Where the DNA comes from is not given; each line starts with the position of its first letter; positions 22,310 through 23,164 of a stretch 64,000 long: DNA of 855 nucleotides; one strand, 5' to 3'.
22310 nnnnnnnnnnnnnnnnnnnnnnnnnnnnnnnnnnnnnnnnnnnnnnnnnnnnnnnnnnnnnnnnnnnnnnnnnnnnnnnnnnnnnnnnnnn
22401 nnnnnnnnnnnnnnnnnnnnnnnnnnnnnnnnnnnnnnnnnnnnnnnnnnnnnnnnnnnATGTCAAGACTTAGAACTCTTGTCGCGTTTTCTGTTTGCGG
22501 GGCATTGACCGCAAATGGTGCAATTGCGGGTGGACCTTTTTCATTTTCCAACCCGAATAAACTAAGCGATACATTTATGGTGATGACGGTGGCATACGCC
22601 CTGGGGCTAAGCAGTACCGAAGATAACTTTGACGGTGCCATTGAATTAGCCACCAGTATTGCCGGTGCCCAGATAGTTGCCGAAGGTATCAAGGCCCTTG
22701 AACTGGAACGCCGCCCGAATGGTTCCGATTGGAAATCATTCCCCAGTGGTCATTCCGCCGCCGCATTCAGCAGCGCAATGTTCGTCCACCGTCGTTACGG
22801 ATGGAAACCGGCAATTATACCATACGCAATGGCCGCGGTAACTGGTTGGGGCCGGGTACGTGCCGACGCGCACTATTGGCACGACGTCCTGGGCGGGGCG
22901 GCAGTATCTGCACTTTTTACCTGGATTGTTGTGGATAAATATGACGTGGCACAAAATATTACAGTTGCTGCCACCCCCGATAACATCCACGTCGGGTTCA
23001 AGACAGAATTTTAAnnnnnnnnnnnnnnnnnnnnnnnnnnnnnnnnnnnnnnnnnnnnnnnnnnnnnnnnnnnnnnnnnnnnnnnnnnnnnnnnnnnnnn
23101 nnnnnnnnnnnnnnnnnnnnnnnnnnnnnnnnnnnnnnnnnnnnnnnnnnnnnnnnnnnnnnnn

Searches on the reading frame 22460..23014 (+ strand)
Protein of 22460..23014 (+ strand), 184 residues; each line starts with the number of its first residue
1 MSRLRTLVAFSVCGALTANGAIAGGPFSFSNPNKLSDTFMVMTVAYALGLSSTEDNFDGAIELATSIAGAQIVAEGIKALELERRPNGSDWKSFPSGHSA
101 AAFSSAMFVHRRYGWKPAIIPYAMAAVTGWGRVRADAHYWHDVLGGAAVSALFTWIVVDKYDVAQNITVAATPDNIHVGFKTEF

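Call 9: find_encoding_contigs(protein=window:22460-23014:+, flank=3000, max_places=10)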
Protein window:22460-23014:+ (184 aa): 9 contigs read that carry it; 4 places shown.
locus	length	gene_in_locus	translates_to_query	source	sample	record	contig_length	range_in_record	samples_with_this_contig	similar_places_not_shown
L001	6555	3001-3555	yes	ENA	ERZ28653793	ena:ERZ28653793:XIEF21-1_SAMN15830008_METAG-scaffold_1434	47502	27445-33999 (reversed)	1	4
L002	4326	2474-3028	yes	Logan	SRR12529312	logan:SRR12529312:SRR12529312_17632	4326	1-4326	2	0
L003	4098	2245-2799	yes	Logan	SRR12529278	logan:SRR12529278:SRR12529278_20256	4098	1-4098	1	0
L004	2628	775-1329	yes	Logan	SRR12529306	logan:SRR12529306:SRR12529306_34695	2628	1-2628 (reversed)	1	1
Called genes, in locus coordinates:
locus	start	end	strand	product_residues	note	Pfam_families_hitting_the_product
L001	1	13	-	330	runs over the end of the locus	PF00579:tRNA-synt_1b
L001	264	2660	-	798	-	PF00133:tRNA-synt_1, PF09334:tRNA-synt_1g, PF13603:tRNA-synt_1_2, PF00133:tRNA-synt_1, PF08264:Anticodon_1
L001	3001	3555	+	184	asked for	PF01569:PAP2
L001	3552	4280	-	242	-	PF01479:S4, PF01728:FtsJ, PF08241:Methyltransf_11 (weak)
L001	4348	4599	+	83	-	-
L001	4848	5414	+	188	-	-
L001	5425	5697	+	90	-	-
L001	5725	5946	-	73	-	-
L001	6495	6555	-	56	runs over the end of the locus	-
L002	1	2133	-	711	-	?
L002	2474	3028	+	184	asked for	PF01569:PAP2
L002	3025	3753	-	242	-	PF01479:S4, PF01728:FtsJ, PF08241:Methyltransf_11 (weak)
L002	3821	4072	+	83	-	-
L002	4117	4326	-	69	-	?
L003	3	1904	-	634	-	?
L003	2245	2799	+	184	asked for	PF01569:PAP2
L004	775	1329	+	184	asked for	PF01569:PAP2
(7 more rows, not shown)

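Call 10: search_protein_families(library=pfam, proteins=[window:22460-23014:+])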
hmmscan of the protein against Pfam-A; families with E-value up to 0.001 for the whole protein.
window:22460-23014:+ (184 aa): 2 families
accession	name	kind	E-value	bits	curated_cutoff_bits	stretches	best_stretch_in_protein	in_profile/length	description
PF01569.27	PAP2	-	3e-15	56.6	27.2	1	91-158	48-122/130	PAP2 superfamily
PF14378.12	PAP2_3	-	0.00031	21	27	1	90-153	123-187/190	PAP2 superfamily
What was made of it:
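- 22460..23014 (+): Regulated gene: 184-aa PAP2 phosphatase with an N-terminal signal-like sequence. Pfam PF01569, E = 3e-15 (call 10).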

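Call 11: find_homologous_proteins(query=window:22460-23014:+)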
Query window:22460-23014:+ (184 aa): 183 proteins with E <= 0.001 among 421 candidates; the best 120 are listed.
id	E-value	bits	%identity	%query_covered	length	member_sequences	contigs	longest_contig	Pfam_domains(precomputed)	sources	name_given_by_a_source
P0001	8.3e-117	405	98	100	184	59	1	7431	PF01569.28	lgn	-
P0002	4.5e-96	338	79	100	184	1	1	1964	PF01569.28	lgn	-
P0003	4.9e-92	325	77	100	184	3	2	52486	PF01569.28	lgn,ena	-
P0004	3.0e-91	322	73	100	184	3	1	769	PF01569.28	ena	-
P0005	1.6e-90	320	76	100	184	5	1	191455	PF01569.28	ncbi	-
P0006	2.4e-90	319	75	100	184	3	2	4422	PF01569.28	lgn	-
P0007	6.4e-89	314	76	100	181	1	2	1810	PF01569.28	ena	-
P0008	8.4e-89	314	76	100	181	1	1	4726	PF01569.28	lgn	-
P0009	9.3e-89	314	76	100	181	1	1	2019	PF01569.28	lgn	-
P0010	1.2e-88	314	76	100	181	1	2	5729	PF01569.28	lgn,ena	-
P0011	5.3e-88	311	75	100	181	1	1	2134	PF01569.28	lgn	-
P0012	1.6e-87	310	74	100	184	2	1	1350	PF01569.28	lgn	-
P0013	2.8e-87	309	74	100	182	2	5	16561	PF01569.28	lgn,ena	-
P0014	2.1e-80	287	78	87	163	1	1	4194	PF01569.28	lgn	-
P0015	1.1e-75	271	68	100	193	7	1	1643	PF01569.28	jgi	jgi:hypothetical protein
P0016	9.2e-73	262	65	100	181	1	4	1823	PF01569.28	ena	-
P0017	2.3e-72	260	65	100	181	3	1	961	PF01569.28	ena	-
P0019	5.0e-72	259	64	100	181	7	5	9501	PF01569.28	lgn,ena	-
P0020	5.3e-72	259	66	100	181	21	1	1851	PF01569.28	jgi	jgi:membrane-associated phospholipid phosphatase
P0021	6.1e-72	259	64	100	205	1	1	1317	PF01569.28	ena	-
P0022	7.1e-72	259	64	100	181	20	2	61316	PF01569.28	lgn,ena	-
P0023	6.8e-70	252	64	100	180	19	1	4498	PF01569.28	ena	-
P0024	4.6e-69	250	63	100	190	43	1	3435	PF01569.28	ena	-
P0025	1.9e-68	248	62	100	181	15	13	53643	PF01569.28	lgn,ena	-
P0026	3.2e-68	247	64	100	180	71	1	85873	PF01569.28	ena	-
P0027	3.8e-67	243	62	100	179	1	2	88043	PF01569.28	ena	-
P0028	1.6e-66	241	61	100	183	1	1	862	PF01569.28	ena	-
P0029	2.9e-66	241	62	100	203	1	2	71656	PF01569.28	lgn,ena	-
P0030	6.4e-66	239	61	100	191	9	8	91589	PF01569.28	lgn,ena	-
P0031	1.6e-64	235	60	100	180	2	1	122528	PF01569.28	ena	-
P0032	1.7e-64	235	59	91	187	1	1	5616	PF01569.28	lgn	-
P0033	2.1e-64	235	60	97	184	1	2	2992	PF01569.28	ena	-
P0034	2.2e-64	234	60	100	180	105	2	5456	PF01569.28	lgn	-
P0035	2.7e-64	234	60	100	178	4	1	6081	PF01569.28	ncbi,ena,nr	ncbi:phosphatase PAP2 family protein [bacterium]|nr:phosphatase PAP2 family protein [bacterium]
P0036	3.3e-64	234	61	100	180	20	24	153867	PF01569.28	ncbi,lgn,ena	-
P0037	4.0e-64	234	63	89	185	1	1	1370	PF01569.28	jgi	-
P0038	5.0e-64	233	61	100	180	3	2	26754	PF01569.28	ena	-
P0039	6.9e-64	233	61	100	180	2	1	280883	PF01569.28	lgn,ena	-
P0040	7.0e-64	233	60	100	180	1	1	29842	PF01569.28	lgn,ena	-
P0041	1.9e-63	231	58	100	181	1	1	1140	PF01569.28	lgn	-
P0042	6.9e-63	230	58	98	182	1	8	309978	PF01569.28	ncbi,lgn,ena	-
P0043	7.3e-63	230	65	88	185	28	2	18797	PF01569.28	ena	-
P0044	9.8e-63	229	57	97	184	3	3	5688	PF01569.28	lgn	-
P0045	1.2e-62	229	59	97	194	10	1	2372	PF01569.28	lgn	-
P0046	1.3e-62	229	59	98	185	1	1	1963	PF01569.28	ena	-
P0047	1.5e-62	228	60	96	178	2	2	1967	PF01569.28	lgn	-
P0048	1.6e-62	228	59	92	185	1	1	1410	PF01569.28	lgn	-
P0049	2.4e-62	228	59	98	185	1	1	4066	PF01569.28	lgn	-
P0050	2.9e-62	228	64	87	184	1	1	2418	PF01569.28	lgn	-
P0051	3.4e-62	227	57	98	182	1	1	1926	PF01569.28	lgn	-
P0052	3.7e-62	227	59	95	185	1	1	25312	PF01569.28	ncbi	-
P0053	6.2e-62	226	60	98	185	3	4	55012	PF01569.28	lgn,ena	-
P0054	8.7e-62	226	56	100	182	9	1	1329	PF01569.28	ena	-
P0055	1.2e-61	226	63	87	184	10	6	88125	PF01569.28,PF14378.13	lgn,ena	-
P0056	1.6e-61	225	58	92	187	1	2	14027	PF01569.28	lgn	-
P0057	2.1e-61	225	62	88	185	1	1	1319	PF01569.28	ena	-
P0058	2.3e-61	225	57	98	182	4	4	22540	PF01569.28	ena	-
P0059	2.6e-61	224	63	89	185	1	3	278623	PF01569.28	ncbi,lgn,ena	-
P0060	3.7e-61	224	60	96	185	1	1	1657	PF01569.28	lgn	-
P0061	3.8e-61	224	57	99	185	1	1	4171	PF01569.28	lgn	-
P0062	4.0e-61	224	60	89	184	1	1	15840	PF01569.28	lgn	-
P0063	4.0e-61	224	57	94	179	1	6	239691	PF01569.28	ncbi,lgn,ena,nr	ncbi:MAG: phosphatase PAP2 family protein [Alphaproteobacteria bacterium]|nr:phosphatase PAP2 family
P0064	5.0e-61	224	56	99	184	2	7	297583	PF01569.28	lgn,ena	-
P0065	7.3e-61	223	59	89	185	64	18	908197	PF01569.28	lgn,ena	-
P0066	8.6e-61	223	59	92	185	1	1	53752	PF01569.28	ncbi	-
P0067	1.0e-60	223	61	88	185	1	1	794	PF01569.28,PF14378.13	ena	-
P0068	1.9e-60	222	59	92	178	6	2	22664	PF01569.28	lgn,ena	-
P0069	2.7e-60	221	55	99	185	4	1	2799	PF01569.28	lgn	-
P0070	3.6e-60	221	59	89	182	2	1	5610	PF01569.28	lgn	-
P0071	4.0e-60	221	59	96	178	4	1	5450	PF01569.28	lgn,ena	-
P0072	4.5e-60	220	61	89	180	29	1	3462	PF01569.28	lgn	-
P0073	9.3e-60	219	58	87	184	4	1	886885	PF01569.28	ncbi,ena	-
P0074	9.8e-60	219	57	95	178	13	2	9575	PF01569.28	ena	-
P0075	9.9e-60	219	60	90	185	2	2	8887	PF01569.28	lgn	-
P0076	1.3e-59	219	57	98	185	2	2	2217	PF01569.28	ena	-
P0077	1.5e-59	219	59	88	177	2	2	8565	PF01569.28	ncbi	-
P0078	2.2e-59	218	58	98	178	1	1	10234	PF01569.28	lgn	-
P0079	3.2e-59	218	60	87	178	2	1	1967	PF01569.28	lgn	-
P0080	3.5e-59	218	56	98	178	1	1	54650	PF01569.28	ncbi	-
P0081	5.2e-59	217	57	98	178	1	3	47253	PF01569.28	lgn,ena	-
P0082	6.3e-59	217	53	98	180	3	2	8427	PF01569.28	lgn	-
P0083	8.4e-59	216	57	89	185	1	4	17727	PF01569.28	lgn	-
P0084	1.2e-58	216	58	95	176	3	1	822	PF01569.28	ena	-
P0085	1.2e-58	216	54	96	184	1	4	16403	PF01569.28,PF14378.13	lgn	-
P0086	1.4e-58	216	58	88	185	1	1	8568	PF01569.28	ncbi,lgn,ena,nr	ncbi:MAG: phosphatase PAP2 family protein [Alphaproteobacteria bacterium]|nr:phosphatase PAP2 family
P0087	1.4e-58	216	60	92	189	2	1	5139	PF01569.28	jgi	jgi:hypothetical protein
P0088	1.9e-58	215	57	91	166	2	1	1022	PF01569.28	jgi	jgi:membrane-associated phospholipid phosphatase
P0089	2.9e-58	215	55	100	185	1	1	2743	PF01569.28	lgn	-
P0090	4.1e-58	214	57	97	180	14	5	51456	PF01569.28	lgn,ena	-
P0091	4.4e-58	214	57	98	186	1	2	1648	PF01569.28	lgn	-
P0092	4.5e-58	214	60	88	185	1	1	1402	PF01569.28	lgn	-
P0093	6.5e-58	213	56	97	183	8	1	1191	PF01569.28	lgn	-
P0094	2.0e-57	212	56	100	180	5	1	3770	PF01569.28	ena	-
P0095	2.8e-57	211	57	92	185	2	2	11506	PF01569.28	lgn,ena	-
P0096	3.1e-57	211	53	97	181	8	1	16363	PF01569.28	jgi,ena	-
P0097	5.2e-57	210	61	83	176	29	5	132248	PF01569.28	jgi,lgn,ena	jgi:membrane-associated phospholipid phosphatase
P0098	1.9e-56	209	59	85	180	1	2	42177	PF01569.28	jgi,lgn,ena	-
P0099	2.8e-56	208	54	97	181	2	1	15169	PF01569.28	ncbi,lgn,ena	-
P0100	7.1e-56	207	54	98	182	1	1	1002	PF01569.28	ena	-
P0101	8.6e-56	206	54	100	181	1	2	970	PF01569.28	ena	-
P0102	2.4e-55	205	55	98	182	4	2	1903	PF01569.28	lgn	-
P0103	3.2e-55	205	57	87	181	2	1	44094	PF01569.28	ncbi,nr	ncbi:MAG: phosphatase PAP2 family protein [Alphaproteobacteria bacterium]|nr:phosphatase PAP2 family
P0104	1.4e-54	203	56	97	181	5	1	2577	PF01569.28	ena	-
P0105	1.5e-54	202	53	98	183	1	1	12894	PF01569.28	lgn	-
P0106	1.6e-54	202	59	88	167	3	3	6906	PF01569.28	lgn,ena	-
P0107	2.0e-54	202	58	97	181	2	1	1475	PF01569.28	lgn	-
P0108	5.3e-54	201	54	100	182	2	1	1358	PF01569.28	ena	-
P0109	7.1e-54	200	60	88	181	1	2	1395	PF01569.28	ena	-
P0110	7.5e-54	200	53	98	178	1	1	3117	PF01569.28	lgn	-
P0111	8.9e-54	200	52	99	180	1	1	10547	PF01569.28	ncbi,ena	-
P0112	1.1e-53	200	55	96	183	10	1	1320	PF01569.28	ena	-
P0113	1.7e-53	199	56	99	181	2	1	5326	PF01569.28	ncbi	-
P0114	1.8e-53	199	59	87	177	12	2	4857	PF01569.28,PF14378.13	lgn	-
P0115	1.9e-53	199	59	88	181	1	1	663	PF01569.28,PF14378.13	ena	-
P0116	2.8e-53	198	54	92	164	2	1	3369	PF01569.28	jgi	jgi:membrane-associated phospholipid phosphatase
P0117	3.1e-53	198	55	94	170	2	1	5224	PF01569.28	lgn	-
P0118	5.2e-53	197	54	98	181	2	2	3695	PF01569.28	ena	-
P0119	6.0e-53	197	58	87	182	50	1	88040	PF01569.28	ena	-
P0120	8.3e-53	197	52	95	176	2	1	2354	PF01569.28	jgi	jgi:membrane-associated phospholipid phosphatase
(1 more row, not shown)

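Call 14: find_related_loci(query=A2, collection=genome_contigs, flank=5000)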
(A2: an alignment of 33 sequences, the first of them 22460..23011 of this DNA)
Query A2 (184 aa) in genome_contigs; peptide patterns used: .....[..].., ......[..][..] (x = any residue, [..] = any of these).
96 stretches matched a pattern; 75 encode a relative of the query (tblastn E <= 1e-3); 75 distinct loci.
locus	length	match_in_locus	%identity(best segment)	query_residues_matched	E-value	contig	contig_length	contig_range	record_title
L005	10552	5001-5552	99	1-184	3e-122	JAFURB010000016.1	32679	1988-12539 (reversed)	MAG: Alphaproteobacteria bacterium isolate RGIG4748 Roe_deer_Rectum.Co__c2471508, whole genome shotgun sequence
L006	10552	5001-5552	97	1-184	2e-120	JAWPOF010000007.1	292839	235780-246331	MAG: Alphaproteobacteria bacterium isolate KG228-117 k141_151046, whole genome shotgun sequence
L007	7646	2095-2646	97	1-184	2e-120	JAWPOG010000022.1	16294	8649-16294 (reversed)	MAG: Alphaproteobacteria bacterium isolate KV104-158 k141_2792799, whole genome shotgun sequence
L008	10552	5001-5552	97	1-184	3e-120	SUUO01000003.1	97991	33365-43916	MAG: Alphaproteobacteria bacterium isolate SIG48 NODE_1278_length_97991_cov_1.988096, whole genome shotgun sequence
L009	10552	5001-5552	96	1-184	3e-119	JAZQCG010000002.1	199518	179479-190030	MAG: Candidatus Enterousia sp. isolate T1900044638_TS20190104.MAGScoT_cleanbin_000053 SGB_1212_k141_2116128, whole genom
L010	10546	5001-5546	75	1-184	1e-93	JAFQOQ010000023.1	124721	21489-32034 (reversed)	MAG: Alphaproteobacteria bacterium isolate RGIG2010 Goat_Colon-1__c611766, whole genome shotgun sequence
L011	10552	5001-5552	76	1-184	2e-89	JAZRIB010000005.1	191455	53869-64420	MAG: Candidatus Enterousia sp. isolate T1900045477_YK20190171.MAGScoT_cleanbin_000036 SGB_7287_k141_1435110, whole genom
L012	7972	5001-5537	64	1-182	8e-77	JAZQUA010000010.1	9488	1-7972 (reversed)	MAG: Candidatus Enterousia sp. isolate T1900045184_TC20190180.MAGScoT_cleanbin_000030 SGB_9218_k141_1914264, whole genom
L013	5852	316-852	66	1-182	1e-76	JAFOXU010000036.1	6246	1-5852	MAG: Alphaproteobacteria bacterium isolate RGIG896 Dairy_cattle_Rectum-3__c270010, whole genome shotgun sequence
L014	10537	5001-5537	63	1-184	8e-76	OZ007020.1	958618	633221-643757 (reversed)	MAG: uncultured Alphaproteobacteria bacterium isolate 6730_HET_VAC_contig_11916_metaflye_circ MAG genome assembly, chrom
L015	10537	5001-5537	61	1-184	4e-74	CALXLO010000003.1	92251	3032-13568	MAG: uncultured Alphaproteobacteria bacterium isolate BRZ_DB__bin25 genome assembly, contig: BRZ_DB__NODE_214_length_922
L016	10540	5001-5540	65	1-184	6e-74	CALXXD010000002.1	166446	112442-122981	MAG: uncultured Alphaproteobacteria bacterium isolate BRZ_AB__bin14 genome assembly, contig: BRZ_AB__NODE_68_length_1664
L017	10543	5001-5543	65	1-184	8e-74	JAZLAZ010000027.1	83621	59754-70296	MAG: Candidatus Enterousia sp. isolate T1900045067_TC20190061.MAGScoT_cleanbin_000021 SGB_4608_k141_2918824, whole genom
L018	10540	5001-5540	63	1-184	1e-72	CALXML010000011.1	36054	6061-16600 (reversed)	MAG: uncultured Alphaproteobacteria bacterium isolate BRZ_KL__bin36 genome assembly, contig: BRZ_KL__NODE_1133_length_36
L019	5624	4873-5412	60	1-184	5e-71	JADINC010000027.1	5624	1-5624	MAG: Candidatus Enterousia avistercoris isolate 8207 D5M67__C145126_L5624_SRR9113728, whole genome shotgun sequence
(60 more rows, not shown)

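Call 49: search_protein_families(library=ncbifam, proteins=[window:22460-23014:+], max_evalue=0.1)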
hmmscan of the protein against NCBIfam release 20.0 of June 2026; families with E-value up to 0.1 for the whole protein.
window:22460-23014:+ (184 aa): 3 families
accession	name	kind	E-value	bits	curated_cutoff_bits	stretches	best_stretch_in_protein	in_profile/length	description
NF007159.0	PRK09597.1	equivalog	1.5e-09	37.9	177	1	79-154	107-181/191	lipid A 1-phosphatase LpxE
NF008813.0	PRK11837.1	equivalog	0.00089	19.2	229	1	92-151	103-162/202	undecaprenyl-diphosphate phosphatase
NF047884.1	UdeprDiPSep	equivalog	0.015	15.2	250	1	92-157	118-183/188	undecaprenyl-diphosphatase SepP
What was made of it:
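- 22460..23014 (+): The nearest NCBIfam model is LpxE, below its cutoff (call 49).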
